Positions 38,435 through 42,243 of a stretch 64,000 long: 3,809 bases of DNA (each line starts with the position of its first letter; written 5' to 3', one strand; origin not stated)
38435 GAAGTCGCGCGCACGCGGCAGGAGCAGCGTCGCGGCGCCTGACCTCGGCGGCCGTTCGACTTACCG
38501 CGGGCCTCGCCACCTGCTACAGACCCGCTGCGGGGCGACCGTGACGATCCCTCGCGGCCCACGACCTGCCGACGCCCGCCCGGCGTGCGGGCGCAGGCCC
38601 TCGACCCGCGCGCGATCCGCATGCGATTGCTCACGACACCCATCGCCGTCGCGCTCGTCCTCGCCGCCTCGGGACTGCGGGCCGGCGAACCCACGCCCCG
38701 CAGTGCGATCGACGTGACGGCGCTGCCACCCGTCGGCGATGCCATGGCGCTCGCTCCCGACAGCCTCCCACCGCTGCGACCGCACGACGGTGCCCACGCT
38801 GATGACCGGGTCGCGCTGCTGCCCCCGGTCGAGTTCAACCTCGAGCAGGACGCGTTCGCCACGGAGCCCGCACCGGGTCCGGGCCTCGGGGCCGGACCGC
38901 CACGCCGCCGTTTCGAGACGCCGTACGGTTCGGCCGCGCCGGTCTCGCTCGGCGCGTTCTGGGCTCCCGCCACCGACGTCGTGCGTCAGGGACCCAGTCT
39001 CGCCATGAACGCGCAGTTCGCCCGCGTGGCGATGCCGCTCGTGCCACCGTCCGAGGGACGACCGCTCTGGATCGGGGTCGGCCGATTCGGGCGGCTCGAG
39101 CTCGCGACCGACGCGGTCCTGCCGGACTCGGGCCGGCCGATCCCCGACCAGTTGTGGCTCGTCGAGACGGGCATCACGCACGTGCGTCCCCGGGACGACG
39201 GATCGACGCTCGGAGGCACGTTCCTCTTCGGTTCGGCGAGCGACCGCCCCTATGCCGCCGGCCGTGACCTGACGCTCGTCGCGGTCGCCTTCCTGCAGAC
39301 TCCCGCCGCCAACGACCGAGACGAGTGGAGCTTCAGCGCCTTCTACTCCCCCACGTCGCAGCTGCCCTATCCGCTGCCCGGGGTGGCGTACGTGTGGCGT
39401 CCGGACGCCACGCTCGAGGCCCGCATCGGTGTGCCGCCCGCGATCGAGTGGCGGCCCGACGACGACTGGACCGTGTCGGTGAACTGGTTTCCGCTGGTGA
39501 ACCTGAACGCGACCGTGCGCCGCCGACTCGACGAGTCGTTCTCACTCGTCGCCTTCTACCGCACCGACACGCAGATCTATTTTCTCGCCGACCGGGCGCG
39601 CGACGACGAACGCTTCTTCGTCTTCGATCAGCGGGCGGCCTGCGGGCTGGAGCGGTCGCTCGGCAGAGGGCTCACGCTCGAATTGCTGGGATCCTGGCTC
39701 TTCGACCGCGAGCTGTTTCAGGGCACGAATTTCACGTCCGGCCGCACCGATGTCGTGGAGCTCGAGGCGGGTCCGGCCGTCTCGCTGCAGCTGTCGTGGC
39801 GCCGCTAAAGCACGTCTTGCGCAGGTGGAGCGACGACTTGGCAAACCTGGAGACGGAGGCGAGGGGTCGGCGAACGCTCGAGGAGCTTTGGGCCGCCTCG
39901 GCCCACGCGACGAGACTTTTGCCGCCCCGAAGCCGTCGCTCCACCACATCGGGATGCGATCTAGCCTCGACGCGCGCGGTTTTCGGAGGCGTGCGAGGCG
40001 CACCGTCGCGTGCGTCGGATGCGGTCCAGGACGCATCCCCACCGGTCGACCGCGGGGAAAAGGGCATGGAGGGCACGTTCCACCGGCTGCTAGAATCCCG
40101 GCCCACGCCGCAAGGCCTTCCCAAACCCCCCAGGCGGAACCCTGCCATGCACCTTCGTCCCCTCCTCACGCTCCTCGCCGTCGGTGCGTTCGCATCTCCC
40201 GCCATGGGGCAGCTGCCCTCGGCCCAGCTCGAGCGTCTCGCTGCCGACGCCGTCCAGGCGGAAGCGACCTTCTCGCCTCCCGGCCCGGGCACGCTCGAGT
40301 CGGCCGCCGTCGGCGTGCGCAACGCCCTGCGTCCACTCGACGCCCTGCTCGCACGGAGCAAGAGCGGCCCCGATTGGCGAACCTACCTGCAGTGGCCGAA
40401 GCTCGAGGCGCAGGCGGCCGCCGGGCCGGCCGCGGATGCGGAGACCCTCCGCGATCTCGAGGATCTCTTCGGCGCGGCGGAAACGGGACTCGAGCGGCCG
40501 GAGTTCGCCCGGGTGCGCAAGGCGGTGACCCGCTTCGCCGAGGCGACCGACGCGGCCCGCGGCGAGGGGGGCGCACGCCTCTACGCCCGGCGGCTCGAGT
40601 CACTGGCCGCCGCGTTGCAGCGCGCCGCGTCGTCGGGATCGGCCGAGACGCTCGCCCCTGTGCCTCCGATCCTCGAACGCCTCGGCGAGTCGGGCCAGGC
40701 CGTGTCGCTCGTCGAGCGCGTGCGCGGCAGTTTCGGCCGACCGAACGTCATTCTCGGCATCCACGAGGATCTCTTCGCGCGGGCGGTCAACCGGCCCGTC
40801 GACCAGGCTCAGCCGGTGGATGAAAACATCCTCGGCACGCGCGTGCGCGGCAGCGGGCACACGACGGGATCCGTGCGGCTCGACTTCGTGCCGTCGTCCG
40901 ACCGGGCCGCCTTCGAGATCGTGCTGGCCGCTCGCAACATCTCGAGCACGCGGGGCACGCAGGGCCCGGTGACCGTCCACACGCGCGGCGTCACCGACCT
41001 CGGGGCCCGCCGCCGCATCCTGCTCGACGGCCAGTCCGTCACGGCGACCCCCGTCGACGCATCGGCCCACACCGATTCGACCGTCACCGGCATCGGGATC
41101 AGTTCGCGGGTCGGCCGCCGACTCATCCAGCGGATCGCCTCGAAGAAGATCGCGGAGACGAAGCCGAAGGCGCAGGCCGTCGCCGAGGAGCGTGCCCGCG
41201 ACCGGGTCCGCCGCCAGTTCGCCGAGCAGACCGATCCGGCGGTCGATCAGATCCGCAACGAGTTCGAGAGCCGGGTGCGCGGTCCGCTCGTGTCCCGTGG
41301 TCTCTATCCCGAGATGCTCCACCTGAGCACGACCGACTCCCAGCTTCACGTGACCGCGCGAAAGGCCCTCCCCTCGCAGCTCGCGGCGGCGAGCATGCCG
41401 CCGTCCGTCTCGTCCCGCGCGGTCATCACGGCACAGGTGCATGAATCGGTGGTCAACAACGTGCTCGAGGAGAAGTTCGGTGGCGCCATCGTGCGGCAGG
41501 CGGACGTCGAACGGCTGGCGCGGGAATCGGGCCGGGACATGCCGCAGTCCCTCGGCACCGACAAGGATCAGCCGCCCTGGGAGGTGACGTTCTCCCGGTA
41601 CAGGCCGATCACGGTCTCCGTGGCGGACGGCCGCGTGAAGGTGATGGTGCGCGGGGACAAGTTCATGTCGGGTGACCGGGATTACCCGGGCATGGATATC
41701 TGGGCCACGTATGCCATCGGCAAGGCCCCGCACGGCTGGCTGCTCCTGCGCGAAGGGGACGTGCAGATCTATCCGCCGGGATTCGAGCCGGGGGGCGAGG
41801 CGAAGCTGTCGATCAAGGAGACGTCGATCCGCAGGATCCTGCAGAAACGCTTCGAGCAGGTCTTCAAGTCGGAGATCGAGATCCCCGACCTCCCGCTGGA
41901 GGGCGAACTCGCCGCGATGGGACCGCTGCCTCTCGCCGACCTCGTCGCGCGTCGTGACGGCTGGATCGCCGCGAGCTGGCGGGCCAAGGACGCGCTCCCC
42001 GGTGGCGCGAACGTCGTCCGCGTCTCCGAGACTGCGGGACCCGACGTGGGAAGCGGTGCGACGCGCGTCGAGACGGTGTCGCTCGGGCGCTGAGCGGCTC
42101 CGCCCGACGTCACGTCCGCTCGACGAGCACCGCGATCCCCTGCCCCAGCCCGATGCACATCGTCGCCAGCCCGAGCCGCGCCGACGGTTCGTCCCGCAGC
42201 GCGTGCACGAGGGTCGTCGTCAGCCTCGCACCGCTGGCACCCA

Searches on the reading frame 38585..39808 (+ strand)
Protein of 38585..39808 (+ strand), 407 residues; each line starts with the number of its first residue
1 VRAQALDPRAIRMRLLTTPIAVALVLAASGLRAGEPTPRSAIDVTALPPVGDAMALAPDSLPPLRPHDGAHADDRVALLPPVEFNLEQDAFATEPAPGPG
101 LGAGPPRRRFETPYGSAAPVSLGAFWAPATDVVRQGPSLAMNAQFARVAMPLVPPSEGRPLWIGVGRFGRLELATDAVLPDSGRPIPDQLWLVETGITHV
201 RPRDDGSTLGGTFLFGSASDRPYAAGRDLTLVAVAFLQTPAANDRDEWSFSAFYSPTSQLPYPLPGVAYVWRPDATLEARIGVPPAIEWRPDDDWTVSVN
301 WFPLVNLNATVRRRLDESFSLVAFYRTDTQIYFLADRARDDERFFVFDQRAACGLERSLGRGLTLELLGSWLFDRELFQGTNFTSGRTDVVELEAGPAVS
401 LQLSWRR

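Call 42: find_encoding_contigs(protein=window:38585-39808:+, flank=2500, max_places=8)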
Protein window:38585-39808:+ (407 aa): no gene with exactly this product is on record in the collection.

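Call 44: find_homologous_proteins(query=window:38585-39808:+, max_evalue=1e-20)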
Query window:38585-39808:+ (407 aa): 296 proteins with E <= 1e-20 among 8000 candidates; the best 120 are listed.
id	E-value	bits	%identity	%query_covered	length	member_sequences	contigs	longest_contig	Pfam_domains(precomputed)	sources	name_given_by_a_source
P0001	4.5e-266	900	99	100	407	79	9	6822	-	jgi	jgi:hypothetical protein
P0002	1.0e-196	672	88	82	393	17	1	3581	-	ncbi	-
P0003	2.0e-159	549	72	82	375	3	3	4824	-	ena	-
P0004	3.4e-159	548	73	82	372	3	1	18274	-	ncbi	ncbi:MAG: hypothetical protein ACKO1M_04875 [Planctomycetota bacterium]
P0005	1.5e-158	546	69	87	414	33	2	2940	-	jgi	jgi:hypothetical protein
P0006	3.8e-158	545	73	82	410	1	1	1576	-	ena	-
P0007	7.4e-158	544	73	82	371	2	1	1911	-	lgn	-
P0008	8.6e-158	544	71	83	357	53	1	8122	-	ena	-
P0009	1.3e-157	543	72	82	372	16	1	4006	-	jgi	jgi:hypothetical protein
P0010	1.9e-157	543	73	82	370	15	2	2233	-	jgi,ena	jgi:hypothetical protein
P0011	3.3e-157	542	72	82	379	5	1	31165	-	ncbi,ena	-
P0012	3.8e-157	542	61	98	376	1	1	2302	-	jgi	jgi:hypothetical protein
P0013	9.5e-157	540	72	82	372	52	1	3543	-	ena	-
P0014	9.5e-157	540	67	93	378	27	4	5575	-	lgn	-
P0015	1.2e-156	540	69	83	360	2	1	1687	-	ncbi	-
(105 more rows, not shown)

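Call 45: find_encoding_contigs(protein=P0001, flank=1500, max_places=8)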
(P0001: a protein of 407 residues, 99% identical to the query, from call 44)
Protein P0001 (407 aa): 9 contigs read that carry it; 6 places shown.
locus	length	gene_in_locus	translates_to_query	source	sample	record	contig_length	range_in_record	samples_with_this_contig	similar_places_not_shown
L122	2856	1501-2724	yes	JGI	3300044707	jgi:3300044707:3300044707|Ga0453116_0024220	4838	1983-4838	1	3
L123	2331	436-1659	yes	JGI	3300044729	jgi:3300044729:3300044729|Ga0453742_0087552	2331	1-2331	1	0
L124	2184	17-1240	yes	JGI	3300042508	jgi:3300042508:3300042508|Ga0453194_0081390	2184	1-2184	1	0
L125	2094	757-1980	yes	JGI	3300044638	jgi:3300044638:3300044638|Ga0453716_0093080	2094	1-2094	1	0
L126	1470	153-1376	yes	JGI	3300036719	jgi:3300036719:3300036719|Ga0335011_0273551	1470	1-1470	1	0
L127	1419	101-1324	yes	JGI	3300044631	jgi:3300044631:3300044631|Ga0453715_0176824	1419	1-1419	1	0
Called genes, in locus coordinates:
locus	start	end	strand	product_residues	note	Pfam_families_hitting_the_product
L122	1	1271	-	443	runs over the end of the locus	PF00365:PFK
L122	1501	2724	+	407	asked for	-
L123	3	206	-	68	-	?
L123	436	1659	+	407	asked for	-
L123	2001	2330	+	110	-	?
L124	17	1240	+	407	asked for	-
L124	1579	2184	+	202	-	?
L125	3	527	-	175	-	?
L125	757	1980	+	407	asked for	-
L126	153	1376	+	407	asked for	-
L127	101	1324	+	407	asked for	-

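Call 46: find_encoding_contigs(protein=P0002, flank=1500, max_places=4)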
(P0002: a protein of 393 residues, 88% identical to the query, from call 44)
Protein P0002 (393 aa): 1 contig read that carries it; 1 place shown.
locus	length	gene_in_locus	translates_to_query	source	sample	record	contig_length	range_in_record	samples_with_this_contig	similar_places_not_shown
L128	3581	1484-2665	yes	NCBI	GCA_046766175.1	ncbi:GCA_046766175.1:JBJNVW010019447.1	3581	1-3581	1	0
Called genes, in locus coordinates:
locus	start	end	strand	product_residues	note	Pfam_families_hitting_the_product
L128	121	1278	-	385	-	PF00365:PFK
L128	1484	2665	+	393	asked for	-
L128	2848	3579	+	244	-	?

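Call 47: find_encoding_contigs(protein=P0004, flank=1500, max_places=3)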
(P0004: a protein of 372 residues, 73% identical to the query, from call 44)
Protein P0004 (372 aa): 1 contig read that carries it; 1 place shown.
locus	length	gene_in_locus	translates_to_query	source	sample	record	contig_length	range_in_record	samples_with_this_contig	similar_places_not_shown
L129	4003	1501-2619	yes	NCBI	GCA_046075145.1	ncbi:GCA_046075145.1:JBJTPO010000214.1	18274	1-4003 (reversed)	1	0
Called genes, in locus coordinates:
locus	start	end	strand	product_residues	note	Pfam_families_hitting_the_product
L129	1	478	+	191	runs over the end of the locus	-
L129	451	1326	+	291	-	-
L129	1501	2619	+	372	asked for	-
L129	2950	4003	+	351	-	PF00270:DEAD, PF04851:ResIII, PF00271:Helicase_C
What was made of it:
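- Tried and rejected: I resolved this through a homologue search (calls 44-47).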

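Call 64: search_protein_families(library=pfam, proteins=[window:38585-39805:+], max_evalue=0.01)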
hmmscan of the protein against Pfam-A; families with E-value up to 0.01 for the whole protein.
window:38585-39805:+ (407 aa): 1 family
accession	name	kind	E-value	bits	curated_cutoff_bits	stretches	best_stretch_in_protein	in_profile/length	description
PF19783.5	DUF6268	-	0.00068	19.2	22.8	0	186-358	78-226/279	Domain of unknown function (DUF6268)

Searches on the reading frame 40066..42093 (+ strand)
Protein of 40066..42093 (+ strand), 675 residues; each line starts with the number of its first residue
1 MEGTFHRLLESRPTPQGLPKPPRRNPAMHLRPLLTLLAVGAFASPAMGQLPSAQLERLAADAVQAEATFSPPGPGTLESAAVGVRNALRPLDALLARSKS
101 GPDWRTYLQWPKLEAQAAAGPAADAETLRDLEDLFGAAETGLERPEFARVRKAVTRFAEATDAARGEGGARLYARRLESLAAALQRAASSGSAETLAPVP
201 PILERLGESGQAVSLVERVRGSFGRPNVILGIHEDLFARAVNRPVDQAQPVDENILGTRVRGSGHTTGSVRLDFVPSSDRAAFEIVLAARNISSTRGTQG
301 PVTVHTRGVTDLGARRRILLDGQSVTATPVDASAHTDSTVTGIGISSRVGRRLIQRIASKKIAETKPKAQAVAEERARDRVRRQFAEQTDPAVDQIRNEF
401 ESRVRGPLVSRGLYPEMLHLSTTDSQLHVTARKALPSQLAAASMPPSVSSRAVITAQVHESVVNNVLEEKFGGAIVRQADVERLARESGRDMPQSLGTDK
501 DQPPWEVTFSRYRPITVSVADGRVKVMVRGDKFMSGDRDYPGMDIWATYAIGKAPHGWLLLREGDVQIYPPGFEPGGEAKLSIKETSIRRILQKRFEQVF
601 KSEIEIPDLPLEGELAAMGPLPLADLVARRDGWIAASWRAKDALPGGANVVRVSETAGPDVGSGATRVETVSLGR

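Call 43: find_encoding_contigs(protein=window:40066-42093:+, flank=2500, max_places=8)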
Protein window:40066-42093:+ (675 aa): no gene with exactly this product is on record in the collection.
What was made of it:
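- Tried and rejected: Two look-ups using my own start-codon guesses failed (calls 42, 43).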

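Call 64: search_protein_families(library=pfam, proteins=[window:40147-42090:+], max_evalue=0.01)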
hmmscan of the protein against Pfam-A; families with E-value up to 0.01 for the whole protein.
window:40147-42090:+ (648 aa): 0 families
